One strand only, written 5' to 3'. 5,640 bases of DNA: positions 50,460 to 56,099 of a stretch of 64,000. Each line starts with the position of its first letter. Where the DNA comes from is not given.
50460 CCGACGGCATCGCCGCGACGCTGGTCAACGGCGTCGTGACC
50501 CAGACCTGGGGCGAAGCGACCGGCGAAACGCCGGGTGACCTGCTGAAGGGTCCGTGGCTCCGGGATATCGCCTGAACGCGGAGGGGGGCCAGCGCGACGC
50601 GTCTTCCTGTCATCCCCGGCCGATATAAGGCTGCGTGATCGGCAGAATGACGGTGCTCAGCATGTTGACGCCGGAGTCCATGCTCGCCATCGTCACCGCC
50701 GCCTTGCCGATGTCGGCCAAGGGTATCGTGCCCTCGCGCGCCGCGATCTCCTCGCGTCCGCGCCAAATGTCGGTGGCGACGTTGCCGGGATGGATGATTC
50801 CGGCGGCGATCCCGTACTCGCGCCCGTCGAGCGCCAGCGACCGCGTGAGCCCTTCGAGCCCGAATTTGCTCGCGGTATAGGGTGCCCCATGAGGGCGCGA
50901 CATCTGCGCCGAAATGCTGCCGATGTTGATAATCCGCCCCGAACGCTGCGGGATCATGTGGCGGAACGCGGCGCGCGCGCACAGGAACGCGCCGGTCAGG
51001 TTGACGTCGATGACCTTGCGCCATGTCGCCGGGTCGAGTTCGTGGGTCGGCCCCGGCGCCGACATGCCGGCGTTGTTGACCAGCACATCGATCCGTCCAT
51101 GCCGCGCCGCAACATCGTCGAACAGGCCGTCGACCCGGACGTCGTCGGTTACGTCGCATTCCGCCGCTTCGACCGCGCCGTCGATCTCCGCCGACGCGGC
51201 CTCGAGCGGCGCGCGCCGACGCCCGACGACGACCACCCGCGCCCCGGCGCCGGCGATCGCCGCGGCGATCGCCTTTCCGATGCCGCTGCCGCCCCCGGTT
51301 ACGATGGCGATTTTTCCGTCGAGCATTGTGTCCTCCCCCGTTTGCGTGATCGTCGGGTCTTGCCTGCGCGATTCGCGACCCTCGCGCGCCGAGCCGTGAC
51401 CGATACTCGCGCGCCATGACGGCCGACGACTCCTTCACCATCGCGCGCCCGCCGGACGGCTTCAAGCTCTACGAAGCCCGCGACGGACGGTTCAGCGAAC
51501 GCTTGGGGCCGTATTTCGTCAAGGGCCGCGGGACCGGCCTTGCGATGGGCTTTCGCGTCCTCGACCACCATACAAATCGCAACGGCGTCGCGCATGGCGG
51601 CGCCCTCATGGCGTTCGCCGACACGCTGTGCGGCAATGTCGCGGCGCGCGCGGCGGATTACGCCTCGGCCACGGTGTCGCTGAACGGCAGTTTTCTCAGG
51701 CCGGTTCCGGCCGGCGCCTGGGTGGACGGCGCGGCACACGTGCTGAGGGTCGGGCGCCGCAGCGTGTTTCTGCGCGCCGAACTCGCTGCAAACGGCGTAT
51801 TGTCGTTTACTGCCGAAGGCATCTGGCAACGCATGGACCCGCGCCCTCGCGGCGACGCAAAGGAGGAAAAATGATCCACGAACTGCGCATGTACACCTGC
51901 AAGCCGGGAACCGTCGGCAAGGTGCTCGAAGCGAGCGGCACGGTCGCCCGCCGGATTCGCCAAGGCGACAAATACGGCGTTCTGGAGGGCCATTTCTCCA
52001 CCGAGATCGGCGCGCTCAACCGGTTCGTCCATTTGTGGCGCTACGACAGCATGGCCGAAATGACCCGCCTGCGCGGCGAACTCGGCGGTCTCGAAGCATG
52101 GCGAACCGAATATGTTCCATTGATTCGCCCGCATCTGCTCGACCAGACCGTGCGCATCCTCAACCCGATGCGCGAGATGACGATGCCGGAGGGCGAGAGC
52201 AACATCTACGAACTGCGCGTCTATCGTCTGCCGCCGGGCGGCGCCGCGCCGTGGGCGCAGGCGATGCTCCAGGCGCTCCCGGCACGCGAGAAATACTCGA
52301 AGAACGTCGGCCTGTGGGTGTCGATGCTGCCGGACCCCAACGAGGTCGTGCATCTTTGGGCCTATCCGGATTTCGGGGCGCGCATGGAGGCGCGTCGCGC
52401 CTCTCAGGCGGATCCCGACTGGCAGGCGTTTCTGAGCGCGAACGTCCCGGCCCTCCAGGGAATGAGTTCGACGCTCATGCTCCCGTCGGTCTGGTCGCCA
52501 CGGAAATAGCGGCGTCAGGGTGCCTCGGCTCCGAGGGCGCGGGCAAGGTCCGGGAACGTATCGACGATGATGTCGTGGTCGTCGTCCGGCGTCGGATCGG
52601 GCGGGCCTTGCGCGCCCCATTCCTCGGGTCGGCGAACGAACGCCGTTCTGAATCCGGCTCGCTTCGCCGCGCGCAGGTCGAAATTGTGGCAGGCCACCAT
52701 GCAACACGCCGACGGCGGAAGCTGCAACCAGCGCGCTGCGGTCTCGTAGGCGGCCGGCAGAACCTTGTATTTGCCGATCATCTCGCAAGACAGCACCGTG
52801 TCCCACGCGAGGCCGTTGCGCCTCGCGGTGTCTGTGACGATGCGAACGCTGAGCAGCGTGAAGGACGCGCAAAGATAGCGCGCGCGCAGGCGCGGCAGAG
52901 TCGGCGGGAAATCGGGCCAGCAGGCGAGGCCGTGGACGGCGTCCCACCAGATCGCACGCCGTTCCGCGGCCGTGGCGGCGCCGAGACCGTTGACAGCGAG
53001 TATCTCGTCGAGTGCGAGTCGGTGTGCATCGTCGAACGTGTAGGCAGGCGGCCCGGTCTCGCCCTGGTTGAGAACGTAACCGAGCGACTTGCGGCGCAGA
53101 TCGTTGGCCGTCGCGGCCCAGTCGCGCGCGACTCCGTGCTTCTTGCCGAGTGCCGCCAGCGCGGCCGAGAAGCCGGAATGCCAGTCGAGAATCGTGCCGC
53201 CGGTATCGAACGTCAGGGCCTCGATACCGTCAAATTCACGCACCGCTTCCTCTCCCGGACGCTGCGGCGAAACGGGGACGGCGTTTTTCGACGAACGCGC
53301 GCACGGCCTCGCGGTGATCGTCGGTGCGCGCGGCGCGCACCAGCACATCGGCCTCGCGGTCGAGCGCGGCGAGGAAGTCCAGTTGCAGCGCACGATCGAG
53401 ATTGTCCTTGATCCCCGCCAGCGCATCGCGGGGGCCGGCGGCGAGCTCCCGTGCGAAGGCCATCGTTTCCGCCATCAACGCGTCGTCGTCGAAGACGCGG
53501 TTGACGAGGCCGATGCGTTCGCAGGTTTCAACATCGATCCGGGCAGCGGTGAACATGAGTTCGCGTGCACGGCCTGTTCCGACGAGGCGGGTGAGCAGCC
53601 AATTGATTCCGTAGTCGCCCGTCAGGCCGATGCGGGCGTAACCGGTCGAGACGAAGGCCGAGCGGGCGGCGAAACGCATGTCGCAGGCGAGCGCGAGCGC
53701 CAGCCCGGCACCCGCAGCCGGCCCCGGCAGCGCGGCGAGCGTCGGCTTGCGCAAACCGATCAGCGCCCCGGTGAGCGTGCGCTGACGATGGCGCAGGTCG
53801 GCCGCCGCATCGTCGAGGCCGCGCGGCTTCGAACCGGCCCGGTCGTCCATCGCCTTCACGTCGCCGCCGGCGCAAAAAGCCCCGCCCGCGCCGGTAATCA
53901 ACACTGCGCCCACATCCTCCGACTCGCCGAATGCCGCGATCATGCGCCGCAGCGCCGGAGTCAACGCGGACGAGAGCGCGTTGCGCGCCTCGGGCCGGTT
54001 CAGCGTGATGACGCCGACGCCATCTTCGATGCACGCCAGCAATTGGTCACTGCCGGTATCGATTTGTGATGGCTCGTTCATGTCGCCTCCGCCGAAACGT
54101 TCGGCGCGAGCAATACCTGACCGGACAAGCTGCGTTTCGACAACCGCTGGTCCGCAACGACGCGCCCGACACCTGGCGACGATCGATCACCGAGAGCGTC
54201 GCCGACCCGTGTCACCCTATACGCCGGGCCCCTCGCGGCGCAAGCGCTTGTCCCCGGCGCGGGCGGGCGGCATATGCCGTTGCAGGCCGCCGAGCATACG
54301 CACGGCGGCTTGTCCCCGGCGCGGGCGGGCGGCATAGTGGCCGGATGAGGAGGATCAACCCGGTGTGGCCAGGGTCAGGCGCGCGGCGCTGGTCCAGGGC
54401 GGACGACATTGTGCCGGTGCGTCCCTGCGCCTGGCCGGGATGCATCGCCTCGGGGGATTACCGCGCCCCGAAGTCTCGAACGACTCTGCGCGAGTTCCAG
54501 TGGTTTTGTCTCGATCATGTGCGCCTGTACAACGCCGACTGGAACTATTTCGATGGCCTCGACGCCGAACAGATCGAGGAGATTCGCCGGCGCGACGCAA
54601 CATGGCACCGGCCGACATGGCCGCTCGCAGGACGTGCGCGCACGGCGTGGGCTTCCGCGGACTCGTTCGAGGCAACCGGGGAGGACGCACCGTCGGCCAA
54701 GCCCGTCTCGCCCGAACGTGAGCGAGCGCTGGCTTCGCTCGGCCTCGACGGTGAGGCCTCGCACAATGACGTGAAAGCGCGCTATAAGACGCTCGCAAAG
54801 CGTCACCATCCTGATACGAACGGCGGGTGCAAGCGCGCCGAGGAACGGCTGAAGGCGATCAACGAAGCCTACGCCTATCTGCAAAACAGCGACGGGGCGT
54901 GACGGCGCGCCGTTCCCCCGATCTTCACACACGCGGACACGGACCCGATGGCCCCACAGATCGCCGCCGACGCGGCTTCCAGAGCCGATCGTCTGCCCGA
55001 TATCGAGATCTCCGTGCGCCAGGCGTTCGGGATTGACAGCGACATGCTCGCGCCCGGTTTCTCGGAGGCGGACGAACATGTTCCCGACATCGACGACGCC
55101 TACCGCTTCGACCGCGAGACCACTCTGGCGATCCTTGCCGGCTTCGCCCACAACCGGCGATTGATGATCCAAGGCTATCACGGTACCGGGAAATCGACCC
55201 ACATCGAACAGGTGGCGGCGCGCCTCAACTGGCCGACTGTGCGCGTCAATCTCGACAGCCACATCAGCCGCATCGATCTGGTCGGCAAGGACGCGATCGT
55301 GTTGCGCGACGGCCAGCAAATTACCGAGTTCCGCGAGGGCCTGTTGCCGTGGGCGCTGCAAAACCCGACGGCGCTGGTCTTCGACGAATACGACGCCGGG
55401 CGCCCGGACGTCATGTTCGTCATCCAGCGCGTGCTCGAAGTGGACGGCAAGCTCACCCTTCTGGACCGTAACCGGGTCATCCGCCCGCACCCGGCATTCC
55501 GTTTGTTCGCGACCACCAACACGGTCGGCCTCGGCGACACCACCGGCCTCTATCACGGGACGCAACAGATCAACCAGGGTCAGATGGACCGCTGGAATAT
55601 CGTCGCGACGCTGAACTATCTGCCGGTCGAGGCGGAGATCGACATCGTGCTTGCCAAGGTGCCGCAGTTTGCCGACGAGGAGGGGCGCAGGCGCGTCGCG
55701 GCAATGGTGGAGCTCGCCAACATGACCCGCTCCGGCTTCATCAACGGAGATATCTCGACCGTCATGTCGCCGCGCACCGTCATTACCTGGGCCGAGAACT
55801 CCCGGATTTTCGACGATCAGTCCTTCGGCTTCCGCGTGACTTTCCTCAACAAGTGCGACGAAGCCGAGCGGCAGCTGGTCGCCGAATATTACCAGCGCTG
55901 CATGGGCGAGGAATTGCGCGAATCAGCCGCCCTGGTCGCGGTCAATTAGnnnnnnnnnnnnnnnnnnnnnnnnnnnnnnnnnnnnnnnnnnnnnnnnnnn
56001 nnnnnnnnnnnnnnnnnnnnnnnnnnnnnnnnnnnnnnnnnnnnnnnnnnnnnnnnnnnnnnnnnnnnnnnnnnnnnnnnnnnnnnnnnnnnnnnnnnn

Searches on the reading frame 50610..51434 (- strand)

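Call 16: search_protein_families(library=pfam, proteins=[window:50610-51434:-], max_evalue=0.001)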
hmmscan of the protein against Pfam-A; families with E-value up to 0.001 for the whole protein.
window:50610-51434:- (274 aa): 6 families
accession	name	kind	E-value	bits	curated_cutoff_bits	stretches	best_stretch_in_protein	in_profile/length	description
PF00106.31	adh_short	-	2.2e-60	203.9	26.6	1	41-226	1-189/195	short chain dehydrogenase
PF13561.12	adh_short_C2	-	3.7e-46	158.1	27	1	50-244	6-211/236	Enoyl-(Acyl carrier protein) reductase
PF08659.16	KR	-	1.4e-13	51.6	22.6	1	44-200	4-163/180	KR domain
PF01370.27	Epimerase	-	2.7e-07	30.7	20.9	1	44-219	2-172/240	NAD dependent epimerase/dehydratase family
PF23441.1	SDR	-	5.8e-07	29.6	27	1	44-225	11-200/258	SDR-like rossmann domain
PF00670.27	AdoHcyase_NAD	-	8.4e-05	23.2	27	1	33-87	16-67/162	S-adenosyl-L-homocysteine hydrolase, NAD binding domain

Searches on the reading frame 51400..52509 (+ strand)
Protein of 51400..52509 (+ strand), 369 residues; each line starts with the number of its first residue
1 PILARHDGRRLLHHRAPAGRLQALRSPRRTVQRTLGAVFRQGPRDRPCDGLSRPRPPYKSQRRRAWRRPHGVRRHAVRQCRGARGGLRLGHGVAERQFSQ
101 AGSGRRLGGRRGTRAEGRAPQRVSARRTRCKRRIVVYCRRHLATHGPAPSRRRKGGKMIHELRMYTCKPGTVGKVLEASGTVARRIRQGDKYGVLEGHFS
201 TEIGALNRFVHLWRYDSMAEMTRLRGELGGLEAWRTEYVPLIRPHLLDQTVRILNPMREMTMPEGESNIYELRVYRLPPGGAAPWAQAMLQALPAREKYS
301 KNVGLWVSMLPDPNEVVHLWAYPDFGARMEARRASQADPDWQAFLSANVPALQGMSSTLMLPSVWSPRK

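Call 16: search_protein_families(library=pfam, proteins=[window:51400-52509:+], max_evalue=0.001)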
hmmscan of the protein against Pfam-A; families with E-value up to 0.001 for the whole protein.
window:51400-52509:+ (369 aa): 1 family
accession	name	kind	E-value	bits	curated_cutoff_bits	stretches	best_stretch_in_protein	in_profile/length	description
PF07978.19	NIPSNAP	-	1.3e-36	125.3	22.3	2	270-367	1-102/102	NIPSNAP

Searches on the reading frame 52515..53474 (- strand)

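Call 16: search_protein_families(library=pfam, proteins=[window:52515-53474:-], max_evalue=0.001)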
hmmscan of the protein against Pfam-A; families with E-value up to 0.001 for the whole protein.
window:52515-53474:- (319 aa): 2 families
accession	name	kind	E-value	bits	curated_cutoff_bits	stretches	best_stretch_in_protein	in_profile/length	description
PF00702.32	Hydrolase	-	1.3e-06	29.4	26.4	1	84-274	1-191/191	haloacid dehalogenase-like hydrolase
PF13242.12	Hydrolase_like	-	0.00022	21.5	22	1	240-282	7-50/75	HAD-hyrolase-like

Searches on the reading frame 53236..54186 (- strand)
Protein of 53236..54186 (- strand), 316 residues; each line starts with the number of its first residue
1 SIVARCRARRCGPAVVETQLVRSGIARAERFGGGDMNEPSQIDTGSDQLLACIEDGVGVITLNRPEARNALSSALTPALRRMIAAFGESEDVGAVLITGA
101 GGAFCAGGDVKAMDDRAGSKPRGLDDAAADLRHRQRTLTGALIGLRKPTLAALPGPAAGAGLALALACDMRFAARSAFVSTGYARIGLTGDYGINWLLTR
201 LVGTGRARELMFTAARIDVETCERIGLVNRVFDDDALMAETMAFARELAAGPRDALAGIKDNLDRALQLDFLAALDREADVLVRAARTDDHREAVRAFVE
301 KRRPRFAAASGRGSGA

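Call 16: search_protein_families(library=pfam, proteins=[window:53236-54186:-], max_evalue=0.001)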
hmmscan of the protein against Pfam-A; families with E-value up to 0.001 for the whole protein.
window:53236-54186:- (316 aa): 2 families
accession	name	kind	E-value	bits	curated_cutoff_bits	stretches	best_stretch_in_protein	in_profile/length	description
PF00378.25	ECH_1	-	3.9e-50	171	27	1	54-307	3-249/251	Enoyl-CoA hydratase/isomerase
PF16113.10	ECH_2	-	8.8e-30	104.8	27.2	1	57-239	1-179/335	Enoyl-CoA hydratase/isomerase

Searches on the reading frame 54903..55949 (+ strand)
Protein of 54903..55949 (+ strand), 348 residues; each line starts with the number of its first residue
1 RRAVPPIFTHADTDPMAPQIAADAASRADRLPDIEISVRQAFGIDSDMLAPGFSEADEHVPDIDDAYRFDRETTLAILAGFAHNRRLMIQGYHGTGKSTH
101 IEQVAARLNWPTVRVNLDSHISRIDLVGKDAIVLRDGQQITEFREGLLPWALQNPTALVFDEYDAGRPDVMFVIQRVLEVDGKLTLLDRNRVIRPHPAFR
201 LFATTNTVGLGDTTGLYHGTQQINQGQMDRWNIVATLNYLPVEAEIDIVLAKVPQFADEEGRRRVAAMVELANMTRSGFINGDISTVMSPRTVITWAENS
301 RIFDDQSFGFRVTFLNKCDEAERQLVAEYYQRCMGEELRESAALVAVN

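Call 16: search_protein_families(library=pfam, proteins=[window:54903-55949:+], max_evalue=0.001)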
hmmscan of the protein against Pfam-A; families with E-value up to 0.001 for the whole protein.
window:54903-55949:+ (348 aa): 3 families
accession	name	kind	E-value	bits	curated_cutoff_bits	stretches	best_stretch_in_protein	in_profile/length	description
PF12556.13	CobS_N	-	2e-15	56.6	22.2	1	31-60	5-34/34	Cobaltochelatase CobS subunit N terminal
PF07728.20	AAA_5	-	5.8e-12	46.2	22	1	87-211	2-126/139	AAA domain (dynein-related subfamily)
PF00004.35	AAA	-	0.00094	20.1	21.2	0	88-166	2-69/131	ATPase family associated with various cellular activities (AAA)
